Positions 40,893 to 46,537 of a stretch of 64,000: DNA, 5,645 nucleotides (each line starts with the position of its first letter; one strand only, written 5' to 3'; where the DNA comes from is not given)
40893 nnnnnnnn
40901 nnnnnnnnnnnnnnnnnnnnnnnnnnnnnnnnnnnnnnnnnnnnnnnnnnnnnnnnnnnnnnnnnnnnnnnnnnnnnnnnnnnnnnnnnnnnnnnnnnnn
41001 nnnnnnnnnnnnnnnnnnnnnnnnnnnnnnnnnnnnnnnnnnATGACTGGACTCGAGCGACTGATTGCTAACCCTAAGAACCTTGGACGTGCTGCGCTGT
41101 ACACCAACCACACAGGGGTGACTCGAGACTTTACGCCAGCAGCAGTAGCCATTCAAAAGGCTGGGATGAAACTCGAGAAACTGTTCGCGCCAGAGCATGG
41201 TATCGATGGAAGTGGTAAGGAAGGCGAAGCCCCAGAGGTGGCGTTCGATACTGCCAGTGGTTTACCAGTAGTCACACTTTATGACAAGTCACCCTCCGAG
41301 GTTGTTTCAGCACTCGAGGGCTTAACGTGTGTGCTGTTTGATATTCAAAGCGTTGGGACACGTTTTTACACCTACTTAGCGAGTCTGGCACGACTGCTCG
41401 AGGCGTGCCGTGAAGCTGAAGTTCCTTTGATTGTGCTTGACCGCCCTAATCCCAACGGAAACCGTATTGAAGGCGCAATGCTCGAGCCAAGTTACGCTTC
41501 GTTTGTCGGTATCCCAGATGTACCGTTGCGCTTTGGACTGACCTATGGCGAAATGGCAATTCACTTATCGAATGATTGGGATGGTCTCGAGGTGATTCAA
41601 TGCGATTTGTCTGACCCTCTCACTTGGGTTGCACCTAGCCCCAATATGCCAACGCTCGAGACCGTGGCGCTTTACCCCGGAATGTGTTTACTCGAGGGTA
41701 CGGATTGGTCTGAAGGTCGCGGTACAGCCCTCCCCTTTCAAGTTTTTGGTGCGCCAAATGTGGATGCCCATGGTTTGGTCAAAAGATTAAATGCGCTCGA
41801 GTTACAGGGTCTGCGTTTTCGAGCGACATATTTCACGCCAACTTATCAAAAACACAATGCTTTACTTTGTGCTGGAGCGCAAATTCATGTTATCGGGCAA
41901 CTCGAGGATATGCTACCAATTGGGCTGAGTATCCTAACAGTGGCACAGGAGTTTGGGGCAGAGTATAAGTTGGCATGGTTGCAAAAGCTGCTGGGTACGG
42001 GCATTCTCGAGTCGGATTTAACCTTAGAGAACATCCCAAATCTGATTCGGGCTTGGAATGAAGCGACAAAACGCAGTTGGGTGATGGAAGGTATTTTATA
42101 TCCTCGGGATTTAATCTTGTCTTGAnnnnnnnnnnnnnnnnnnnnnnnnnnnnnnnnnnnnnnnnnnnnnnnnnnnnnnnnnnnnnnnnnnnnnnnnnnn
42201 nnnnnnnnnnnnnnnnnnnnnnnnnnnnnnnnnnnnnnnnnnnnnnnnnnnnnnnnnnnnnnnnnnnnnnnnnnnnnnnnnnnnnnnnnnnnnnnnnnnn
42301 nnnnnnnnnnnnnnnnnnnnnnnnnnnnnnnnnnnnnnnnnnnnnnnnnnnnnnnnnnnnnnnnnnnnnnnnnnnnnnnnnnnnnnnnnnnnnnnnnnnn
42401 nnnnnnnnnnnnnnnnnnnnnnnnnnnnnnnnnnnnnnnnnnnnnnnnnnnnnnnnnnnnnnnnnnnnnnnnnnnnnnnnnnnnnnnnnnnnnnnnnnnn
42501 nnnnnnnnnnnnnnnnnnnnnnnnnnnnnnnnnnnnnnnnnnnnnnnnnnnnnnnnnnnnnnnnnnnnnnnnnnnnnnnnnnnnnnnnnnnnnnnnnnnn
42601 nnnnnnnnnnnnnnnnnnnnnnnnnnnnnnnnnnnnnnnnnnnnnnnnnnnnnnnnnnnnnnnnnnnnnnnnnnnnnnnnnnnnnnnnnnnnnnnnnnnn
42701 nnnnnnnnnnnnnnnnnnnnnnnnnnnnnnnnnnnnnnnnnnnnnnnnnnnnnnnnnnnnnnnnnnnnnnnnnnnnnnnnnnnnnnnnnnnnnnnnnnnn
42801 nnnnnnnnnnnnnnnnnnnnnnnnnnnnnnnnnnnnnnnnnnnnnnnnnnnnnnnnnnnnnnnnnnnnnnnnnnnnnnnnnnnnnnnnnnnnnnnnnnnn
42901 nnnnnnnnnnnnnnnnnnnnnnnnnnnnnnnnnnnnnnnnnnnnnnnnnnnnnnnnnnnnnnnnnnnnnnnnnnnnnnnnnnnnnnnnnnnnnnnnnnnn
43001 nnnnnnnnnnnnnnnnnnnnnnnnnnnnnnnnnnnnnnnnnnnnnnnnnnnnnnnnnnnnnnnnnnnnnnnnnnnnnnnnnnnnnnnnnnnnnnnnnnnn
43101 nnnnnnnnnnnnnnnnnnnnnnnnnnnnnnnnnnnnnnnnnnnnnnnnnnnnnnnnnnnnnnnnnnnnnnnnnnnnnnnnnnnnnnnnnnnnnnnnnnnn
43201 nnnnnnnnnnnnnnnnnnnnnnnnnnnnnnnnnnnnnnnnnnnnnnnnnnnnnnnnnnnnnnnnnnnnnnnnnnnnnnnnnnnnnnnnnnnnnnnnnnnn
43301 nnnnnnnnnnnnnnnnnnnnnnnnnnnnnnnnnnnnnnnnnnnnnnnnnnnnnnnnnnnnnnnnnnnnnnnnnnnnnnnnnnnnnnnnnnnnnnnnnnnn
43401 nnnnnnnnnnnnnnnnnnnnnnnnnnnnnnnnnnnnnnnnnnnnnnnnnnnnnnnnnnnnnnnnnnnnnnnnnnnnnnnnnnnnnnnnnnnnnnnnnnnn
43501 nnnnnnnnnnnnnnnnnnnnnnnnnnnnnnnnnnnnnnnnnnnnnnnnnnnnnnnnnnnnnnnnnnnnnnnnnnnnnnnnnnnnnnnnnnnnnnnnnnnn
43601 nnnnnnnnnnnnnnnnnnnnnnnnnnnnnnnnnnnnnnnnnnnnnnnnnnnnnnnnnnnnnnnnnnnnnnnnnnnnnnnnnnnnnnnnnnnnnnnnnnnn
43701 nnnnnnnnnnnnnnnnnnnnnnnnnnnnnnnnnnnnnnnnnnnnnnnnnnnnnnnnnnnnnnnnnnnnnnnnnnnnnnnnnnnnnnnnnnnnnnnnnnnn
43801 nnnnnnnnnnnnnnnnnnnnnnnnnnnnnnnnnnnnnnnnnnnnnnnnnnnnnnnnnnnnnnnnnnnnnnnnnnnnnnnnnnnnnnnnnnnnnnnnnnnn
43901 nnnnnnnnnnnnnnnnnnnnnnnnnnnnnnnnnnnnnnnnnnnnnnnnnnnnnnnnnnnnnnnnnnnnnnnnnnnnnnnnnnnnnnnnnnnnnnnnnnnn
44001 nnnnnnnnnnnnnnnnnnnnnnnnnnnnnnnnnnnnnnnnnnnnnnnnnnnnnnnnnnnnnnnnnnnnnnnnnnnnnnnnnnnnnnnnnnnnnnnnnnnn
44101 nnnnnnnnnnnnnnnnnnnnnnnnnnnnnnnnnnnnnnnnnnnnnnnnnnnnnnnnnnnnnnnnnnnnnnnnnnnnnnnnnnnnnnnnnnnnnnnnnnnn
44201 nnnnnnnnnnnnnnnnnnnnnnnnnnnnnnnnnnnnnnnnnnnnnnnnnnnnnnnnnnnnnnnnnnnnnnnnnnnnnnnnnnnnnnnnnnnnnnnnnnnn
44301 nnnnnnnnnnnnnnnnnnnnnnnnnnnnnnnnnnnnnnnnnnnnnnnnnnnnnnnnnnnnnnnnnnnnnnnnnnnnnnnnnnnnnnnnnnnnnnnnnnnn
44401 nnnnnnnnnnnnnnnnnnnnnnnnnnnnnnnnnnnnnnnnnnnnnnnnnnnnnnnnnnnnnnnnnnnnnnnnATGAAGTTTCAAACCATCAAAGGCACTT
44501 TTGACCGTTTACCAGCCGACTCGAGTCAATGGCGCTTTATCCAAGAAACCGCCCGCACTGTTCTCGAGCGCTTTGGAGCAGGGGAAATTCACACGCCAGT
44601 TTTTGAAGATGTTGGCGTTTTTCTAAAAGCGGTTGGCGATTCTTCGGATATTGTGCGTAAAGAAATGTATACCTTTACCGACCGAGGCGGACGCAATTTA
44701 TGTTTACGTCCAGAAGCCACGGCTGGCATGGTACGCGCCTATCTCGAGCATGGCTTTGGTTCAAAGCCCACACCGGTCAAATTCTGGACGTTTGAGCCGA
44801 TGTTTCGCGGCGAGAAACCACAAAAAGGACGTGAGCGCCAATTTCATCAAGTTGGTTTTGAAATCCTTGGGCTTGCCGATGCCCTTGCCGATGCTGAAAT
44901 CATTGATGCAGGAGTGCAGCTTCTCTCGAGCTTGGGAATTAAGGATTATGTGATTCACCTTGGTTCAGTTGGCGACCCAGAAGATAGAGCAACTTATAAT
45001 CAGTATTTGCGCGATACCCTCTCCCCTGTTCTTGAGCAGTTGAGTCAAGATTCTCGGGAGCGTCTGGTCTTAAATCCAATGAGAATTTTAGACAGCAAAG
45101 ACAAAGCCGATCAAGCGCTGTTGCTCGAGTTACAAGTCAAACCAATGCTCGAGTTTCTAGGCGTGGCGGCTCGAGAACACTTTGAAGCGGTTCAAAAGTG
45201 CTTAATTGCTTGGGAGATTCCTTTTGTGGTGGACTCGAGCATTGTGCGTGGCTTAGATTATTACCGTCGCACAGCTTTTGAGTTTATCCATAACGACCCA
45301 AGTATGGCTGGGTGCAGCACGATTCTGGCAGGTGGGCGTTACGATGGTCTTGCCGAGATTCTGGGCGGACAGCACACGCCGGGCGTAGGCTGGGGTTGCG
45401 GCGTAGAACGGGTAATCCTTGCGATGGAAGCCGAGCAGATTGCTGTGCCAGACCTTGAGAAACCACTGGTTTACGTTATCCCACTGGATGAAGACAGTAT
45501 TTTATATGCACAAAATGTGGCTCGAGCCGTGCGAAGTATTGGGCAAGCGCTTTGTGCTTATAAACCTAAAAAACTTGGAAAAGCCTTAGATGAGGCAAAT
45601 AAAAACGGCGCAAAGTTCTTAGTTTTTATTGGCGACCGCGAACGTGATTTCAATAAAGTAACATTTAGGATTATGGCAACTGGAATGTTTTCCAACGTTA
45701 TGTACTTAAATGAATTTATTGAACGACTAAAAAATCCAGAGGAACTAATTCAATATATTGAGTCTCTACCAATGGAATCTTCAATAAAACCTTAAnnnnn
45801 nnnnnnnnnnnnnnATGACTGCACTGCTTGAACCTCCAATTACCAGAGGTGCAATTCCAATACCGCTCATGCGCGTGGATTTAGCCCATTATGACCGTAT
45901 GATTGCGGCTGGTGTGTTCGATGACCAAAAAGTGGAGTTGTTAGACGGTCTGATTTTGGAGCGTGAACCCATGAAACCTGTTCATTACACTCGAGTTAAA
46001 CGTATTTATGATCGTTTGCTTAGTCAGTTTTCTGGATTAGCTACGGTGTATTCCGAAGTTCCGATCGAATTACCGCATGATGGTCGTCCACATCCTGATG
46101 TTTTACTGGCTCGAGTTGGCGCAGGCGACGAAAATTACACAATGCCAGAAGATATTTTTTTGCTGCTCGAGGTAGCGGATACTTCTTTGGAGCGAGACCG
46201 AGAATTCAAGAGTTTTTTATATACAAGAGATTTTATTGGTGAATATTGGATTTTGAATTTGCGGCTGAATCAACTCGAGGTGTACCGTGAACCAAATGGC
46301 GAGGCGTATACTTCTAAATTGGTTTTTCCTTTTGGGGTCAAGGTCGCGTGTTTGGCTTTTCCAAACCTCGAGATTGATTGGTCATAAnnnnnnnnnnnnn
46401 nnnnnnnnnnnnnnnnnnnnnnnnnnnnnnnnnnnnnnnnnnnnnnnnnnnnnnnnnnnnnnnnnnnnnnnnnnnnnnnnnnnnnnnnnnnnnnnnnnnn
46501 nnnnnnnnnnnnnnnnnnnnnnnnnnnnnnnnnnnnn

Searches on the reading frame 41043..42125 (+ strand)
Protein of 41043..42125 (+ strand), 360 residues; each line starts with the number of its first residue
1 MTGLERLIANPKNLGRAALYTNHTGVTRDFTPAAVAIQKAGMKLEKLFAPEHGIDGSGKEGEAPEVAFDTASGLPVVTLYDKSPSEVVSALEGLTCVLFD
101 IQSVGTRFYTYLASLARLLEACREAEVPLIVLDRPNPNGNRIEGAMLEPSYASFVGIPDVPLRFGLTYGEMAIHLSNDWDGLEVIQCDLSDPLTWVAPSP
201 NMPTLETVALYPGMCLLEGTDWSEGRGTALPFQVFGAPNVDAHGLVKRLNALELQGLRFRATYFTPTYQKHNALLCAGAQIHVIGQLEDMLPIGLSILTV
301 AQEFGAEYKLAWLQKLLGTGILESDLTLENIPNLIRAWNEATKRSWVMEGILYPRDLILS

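Call 11: find_related_loci(query=window:41043-42125:+, collection=genome_contigs, flank=10000)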
Query window:41043-42125:+ (360 aa) in genome_contigs; peptide patterns used: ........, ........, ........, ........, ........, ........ (x = any residue, [..] = any of these).
599 stretches matched a pattern (row limit reached: there are more); 493 encode a relative of the query (tblastn E <= 1e-3); the best 80 are kept; 80 distinct loci.
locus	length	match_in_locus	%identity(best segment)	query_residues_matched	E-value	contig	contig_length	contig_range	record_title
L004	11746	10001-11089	85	1-360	0e+0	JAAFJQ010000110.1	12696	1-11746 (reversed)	MAG: Deinococcales bacterium isolate bin20.maxbin.b16b17b19.023 WN_Deinococcales_2_scaffold_110, whole genome shotgun se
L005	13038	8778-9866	85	1-360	0e+0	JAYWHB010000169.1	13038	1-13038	MAG: Deinococcales bacterium isolate GLR68_GL53_UP_2_concoct_156 GLR68_GL53_UP_2_concoct_156_168, whole genome shotgun s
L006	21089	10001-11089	84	1-360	0e+0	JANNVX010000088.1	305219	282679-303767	MAG: Deinococcales bacterium isolate VAR_34_metabat_433 VAR_34_k141_2770610, whole genome shotgun sequence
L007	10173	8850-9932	82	1-360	0e+0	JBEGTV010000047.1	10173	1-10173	MAG: Deinococcota bacterium isolate redbuttecreek_2019_sw_WHONDRS-S19S_0029_A_bin.8 scaffold_0000627, whole genome shotg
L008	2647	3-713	81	127-360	7e-133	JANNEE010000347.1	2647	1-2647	MAG: Deinococcales bacterium isolate OTE_75_metabat_447 OTE_75_k141_1226036, whole genome shotgun sequence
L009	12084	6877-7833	43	3-303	2e-71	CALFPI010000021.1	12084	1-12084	MAG TPA_asm: uncultured Gemmatimonadaceae bacterium isolate ERR2206786_bin.69_CONCOCT_v1.1_MAG genome assembly, contig:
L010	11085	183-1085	44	1-286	4e-71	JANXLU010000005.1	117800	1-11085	MAG: Chloroflexi bacterium isolate 336R_concoct_304 336R_k141_1185606, whole genome shotgun sequence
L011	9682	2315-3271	42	3-303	8e-71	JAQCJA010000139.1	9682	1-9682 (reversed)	MAG: bacterium isolate casp40-mb.301 NODE_16486_length_9682_cov_0.051445, whole genome shotgun sequence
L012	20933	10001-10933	43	16-313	7e-71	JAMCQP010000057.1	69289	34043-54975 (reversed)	MAG: Bacillota bacterium isolate FK_Sedi_A_Bin.38 NODE_630_length_69289_cov_3.83346, whole genome shotgun sequence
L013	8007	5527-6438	43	2-286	2e-70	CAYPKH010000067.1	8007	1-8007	MAG TPA_asm: uncultured Nitrospina sp. isolate binchicken_co61_41 genome assembly, contig: NODE_1762_length_8007_cov_9.7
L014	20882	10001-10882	43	3-283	9e-70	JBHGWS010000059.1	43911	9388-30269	MAG: Candidatus Darwinibacter acetoxidans isolate M4B_bin18 k141_94453, whole genome shotgun sequence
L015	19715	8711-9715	39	16-327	8e-70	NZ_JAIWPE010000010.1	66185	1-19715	Salipaludibacillus sp. CUR1 Scaffold_10, whole genome shotgun sequence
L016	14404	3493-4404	41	2-286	2e-69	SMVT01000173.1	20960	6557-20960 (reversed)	MAG: Nitrospina sp. isolate CR05bin29 k141_388190, whole genome shotgun sequence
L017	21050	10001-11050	38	12-340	4e-69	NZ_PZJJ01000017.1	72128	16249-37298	Alkalicoccus saliphilus strain 6AG scaffold17, whole genome shotgun sequence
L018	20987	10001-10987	42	12-320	9e-69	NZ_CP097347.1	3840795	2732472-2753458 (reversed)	Virgibacillus sp. CBA3643 chromosome, complete genome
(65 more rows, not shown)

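Call 76: search_protein_families(library=pfam, proteins=[L004:4334-6022:-, L004:6461-6808:+, L004:7704-9032:-, L004:3203-4102:-, L004:1359-1913:-, L005:3341-4816:-, L005:4878-6116:-, L006:7180-8133:+, L007:4802-5755:-, L005:2197-3240:-], max_evalue=0.0001)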
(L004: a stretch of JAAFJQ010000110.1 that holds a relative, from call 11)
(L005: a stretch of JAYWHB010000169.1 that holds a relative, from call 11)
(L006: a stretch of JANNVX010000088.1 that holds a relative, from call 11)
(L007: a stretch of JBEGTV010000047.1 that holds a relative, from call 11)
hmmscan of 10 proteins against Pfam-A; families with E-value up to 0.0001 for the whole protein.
L004:4334-6022:- (562 aa): 0 families

L004:6461-6808:+ (115 aa): 0 families

L004:7704-9032:- (442 aa): 1 family
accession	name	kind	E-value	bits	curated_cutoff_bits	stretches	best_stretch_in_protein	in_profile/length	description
PF02486.25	Rep_trans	-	7.8e-18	65.2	29.6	1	115-281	13-186/201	Replication initiation factor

L004:3203-4102:- (299 aa): 1 family
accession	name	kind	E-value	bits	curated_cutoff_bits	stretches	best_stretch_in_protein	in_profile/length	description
PF05707.18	Zot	-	8.3e-06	25.8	20.3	1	32-169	10-148/197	Zonular occludens toxin (Zot)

L004:1359-1913:- (184 aa): 0 families

L005:3341-4816:- (491 aa): 1 family
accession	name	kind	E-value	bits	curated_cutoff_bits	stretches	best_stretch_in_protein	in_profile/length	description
PF01526.23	DDE_Tnp_Tn3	-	6.2e-130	433.9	24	1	73-462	1-389/389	Tn3 transposase DDE domain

L005:4878-6116:- (412 aa): 1 family
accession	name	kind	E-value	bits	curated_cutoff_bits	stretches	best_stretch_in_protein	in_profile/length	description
PF13700.11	DUF4158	-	6.3e-37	127.4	27.4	1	24-181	7-162/165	Domain of unknown function (DUF4158)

L006:7180-8133:+ (317 aa): 1 family
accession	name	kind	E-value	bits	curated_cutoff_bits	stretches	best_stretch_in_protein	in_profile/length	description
PF14240.11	YHYH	-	2.9e-20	73.5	25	1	92-193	2-107/193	YHYH protein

L007:4802-5755:- (317 aa): 4 families
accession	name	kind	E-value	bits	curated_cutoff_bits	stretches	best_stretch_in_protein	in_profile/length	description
PF07859.19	Abhydrolase_3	-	2.4e-65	220.7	25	1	81-288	1-208/210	alpha/beta hydrolase fold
PF20434.5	BD-FAE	-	4.3e-27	95.5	26.8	1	67-172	2-109/215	BD-FAE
PF00135.34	COesterase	-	4.3e-14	52.8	27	1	52-176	89-208/515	Carboxylesterase family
PF00326.27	Peptidase_S9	-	5.8e-06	26.4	22.6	0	129-288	45-189/213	Prolyl oligopeptidase family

L005:2197-3240:- (347 aa): 1 family
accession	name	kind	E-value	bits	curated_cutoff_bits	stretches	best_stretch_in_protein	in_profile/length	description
PF00296.26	Bac_luciferase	-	4.1e-50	171.4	27.9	1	20-297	14-305/314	Luciferase-like monooxygenase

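Call 78: search_protein_families(library=phrogs, proteins=[L004:1359-1913:-, L004:2108-2596:-, L004:3203-4102:-, L004:4334-6022:-, L004:6461-6808:+, L004:7348-7623:-, L004:7704-9032:-], max_evalue=0.001)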
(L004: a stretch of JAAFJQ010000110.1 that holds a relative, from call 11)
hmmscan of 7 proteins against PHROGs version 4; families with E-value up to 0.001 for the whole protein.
L004:1359-1913:- (184 aa): 7 families
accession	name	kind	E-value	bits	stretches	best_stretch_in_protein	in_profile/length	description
phrog_2255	-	DNA, RNA and nucleotide metabolism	2.6e-28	99.9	1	5-155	54-187/211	HNH endonuclease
phrog_3106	-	DNA, RNA and nucleotide metabolism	2.8e-24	87.2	1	33-149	118-236/252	HNH endonuclease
phrog_4234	-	DNA, RNA and nucleotide metabolism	1.5e-09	38.6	1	60-169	13-114/130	HNH endonuclease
phrog_3273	-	unknown function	7e-09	36.7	1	3-52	21-71/75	-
phrog_30726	-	unknown function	1.4e-07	32.5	1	55-137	30-112/159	-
phrog_35854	-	DNA, RNA and nucleotide metabolism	7e-06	27.2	1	76-132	8-65/145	HNH endonuclease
phrog_10212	-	unknown function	0.00083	20.6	0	64-138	54-126/128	-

L004:2108-2596:- (162 aa): 0 families

L004:3203-4102:- (299 aa): 2 families
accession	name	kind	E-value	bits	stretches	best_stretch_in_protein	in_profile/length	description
phrog_20922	-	head and packaging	1.8e-06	28.1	1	31-163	9-137/318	head morphogenesis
phrog_1675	-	head and packaging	0.00029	21.4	1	25-173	4-149/353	morphogenesis (protein I of M13)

L004:4334-6022:- (562 aa): 1 family
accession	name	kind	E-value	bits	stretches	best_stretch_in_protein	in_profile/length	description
phrog_36046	-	unknown function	1.2e-09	38.6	2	54-102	48-98/506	-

L004:6461-6808:+ (115 aa): 0 families

L004:7348-7623:- (91 aa): 0 families

L004:7704-9032:- (442 aa): 0 families

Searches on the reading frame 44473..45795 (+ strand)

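Call 44: search_protein_families(library=pfam, proteins=[window:44473-45795:+], max_evalue=0.00001)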
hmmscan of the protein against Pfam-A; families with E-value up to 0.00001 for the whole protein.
window:44473-45795:+ (440 aa): 3 families
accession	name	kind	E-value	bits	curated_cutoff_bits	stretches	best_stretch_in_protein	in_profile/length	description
PF13393.11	tRNA-synt_His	-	1.2e-34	120.4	25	1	8-313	1-307/308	Histidyl-tRNA synthetase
PF00587.30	tRNA-synt_2b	-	3.3e-17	63.5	29.3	1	66-318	1-175/179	tRNA synthetase class II core domain (G, H, P, S and T)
PF03129.25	HGTP_anticodon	-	1.1e-09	38.8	21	1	333-421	2-93/94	Anticodon binding domain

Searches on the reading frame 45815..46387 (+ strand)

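Call 44: search_protein_families(library=pfam, proteins=[window:45815-46387:+], max_evalue=0.00001)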
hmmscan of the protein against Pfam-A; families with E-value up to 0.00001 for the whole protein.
window:45815-46387:+ (190 aa): 1 family
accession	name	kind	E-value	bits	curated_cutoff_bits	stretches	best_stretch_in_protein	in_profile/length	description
PF05685.18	Uma2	-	2.1e-23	83.1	27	1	25-188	3-170/172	Putative restriction endonuclease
